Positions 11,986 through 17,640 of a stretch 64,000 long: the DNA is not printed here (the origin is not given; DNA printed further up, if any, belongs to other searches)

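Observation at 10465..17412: Single iterative type I PKS (KS-AT-DH-KR-ACP, no TE) paired with an aryl-AMP ligase: aromatic-acid cassette of 6-methylsalicylate/naphthoate type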

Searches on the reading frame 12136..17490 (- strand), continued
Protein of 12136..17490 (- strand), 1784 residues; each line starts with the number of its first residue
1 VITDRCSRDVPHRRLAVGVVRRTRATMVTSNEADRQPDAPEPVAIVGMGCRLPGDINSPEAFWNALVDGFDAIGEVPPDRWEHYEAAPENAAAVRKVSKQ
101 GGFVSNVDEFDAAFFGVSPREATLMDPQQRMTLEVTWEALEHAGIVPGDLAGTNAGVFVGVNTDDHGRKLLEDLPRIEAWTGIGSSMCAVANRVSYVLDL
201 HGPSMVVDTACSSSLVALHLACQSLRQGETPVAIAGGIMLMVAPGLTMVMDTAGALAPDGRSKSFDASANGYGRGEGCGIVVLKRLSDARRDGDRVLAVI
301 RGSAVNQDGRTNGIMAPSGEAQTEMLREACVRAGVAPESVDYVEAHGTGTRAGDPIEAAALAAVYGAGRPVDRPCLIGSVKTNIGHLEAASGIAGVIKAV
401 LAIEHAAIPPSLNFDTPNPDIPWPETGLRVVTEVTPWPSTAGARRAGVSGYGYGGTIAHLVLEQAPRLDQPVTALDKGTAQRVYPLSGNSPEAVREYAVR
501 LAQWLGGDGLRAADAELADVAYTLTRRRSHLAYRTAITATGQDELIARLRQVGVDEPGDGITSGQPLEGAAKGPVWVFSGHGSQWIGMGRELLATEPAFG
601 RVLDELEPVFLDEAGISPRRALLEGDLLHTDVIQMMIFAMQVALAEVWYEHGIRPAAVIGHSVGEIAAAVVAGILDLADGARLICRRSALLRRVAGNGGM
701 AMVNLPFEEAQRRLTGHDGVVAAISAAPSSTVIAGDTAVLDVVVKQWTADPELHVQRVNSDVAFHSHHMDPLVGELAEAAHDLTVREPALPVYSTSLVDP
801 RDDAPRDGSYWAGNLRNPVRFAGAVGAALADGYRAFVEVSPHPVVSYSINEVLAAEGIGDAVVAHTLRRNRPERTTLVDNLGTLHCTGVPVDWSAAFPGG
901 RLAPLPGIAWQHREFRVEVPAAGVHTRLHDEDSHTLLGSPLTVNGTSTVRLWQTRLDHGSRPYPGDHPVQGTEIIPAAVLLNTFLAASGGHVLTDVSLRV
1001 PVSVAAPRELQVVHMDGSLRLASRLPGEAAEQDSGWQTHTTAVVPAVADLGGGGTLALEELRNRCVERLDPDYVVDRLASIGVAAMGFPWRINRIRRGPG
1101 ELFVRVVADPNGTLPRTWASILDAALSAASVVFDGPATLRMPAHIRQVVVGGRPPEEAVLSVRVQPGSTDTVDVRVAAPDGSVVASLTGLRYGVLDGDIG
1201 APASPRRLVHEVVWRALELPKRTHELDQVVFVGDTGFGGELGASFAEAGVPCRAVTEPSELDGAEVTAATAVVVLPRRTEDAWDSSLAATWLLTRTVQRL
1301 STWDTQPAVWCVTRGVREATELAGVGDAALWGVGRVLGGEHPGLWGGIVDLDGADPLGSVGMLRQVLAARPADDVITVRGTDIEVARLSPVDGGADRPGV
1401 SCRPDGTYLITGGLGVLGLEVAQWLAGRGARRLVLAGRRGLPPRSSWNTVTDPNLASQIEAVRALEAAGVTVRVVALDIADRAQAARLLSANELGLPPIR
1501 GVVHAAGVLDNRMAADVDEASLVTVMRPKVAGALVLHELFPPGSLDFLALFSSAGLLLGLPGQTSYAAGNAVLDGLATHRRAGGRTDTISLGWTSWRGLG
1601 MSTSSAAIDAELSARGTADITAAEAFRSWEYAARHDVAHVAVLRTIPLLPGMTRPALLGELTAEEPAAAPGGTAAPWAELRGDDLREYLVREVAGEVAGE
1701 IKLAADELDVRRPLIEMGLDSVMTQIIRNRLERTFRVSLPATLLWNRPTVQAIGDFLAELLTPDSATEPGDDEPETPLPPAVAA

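Call 15: find_related_loci(query=window:12136-17412:-, collection=genome_contigs, flank=10000)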
Query window:12136-17412:- (1758 aa) in genome_contigs; peptide patterns used: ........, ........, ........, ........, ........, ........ (x = any residue, [..] = any of these).
89 stretches matched a pattern; 57 encode a relative of the query (tblastn E <= 1e-3); 54 distinct loci.
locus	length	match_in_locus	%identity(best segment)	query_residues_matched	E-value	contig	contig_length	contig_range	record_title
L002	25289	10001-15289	76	1-1750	0e+0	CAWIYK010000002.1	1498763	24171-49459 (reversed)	MAG: uncultured Actinomycetota bacterium isolate MFD04935.bin.3.85 genome assembly, contig: contig_2576, whole genome sh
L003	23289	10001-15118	73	13-1735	0e+0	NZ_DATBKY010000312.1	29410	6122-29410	MAG: Actinophytocola sp. isolate SMAG_U3958 k141_1582529, whole genome shotgun sequence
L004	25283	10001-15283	87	1-1758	0e+0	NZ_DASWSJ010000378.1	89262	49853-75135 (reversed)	MAG: Actinophytocola sp. isolate SMAG_U3546 k141_2073226, whole genome shotgun sequence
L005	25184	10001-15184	74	3-1739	0e+0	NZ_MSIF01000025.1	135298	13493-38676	Actinophytocola xinjiangensis strain CGMCC 4.4663 contig25, whole genome shotgun sequence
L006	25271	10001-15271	77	12-1750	0e+0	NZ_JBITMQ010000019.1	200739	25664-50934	Actinophytocola sp. NPDC049390 NPDC049390_149_B2.ctg-0019, whole genome shotgun sequence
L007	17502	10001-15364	75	1-1758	0e+0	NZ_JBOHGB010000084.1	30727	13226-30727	MAG: Actinophytocola sp. isolate SD8029_metabat2.bin.17 NODE_238_length_30727_cov_5.151732, whole genome shotgun sequenc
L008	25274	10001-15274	95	1-1758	0e+0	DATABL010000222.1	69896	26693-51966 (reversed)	MAG TPA_asm: Actinophytocola sp. isolate SMAG_U6697 k141_108216, whole genome shotgun sequence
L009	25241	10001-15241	87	12-1758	0e+0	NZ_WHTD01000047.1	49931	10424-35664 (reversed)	MAG: Actinophytocola sp. isolate Dino_bin25 k141_462097_length_49931_cov_23.9989, whole genome shotgun sequence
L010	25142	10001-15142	78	15-1736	0e+0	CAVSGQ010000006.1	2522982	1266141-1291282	MAG: uncultured Actinomycetota bacterium isolate MFD05684.bin.1.374 genome assembly, contig: contig_42684, whole genome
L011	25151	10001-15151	76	17-1749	0e+0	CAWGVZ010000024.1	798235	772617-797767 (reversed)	MAG: uncultured Actinomycetota bacterium isolate MFD04212.bin.1.66 genome assembly, contig: contig_71, whole genome shot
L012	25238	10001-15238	61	14-1736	0e+0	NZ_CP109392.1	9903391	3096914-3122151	Streptomyces sp. NBC_01537 strain NBC 01537 chromosome, complete genome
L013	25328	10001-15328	58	3-1749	0e+0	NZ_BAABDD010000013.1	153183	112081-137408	Salinactinospora qingdaonensis strain JCM 17137 sequence13, whole genome shotgun sequence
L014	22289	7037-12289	57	4-1741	0e+0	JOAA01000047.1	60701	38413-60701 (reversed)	Rhodococcus rhodnii strain NRRL B-16535 contig47.1, whole genome shotgun sequence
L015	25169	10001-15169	57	12-1737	0e+0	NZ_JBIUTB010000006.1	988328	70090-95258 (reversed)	Amycolatopsis sp. NPDC088138 NPDC088138_187_E11.ctg-0006, whole genome shotgun sequence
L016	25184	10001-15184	56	12-1735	0e+0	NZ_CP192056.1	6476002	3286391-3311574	Sphaerimonospora sp. CA-214678 chromosome, complete genome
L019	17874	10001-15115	54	16-1750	0e+0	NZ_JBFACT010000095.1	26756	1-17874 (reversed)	Amycolatopsis sp. NPDC021455 NPDC021455_137_C10.ctg-0095, whole genome shotgun sequence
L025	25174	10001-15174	82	15-1750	0e+0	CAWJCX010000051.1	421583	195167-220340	MAG: uncultured Actinomycetota bacterium isolate MFD04935.bin.3.412 genome assembly, contig: contig_9343, whole genome s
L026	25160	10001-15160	74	17-1758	0e+0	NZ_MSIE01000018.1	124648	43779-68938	Actinophytocola xanthii strain 11-183 contig18, whole genome shotgun sequence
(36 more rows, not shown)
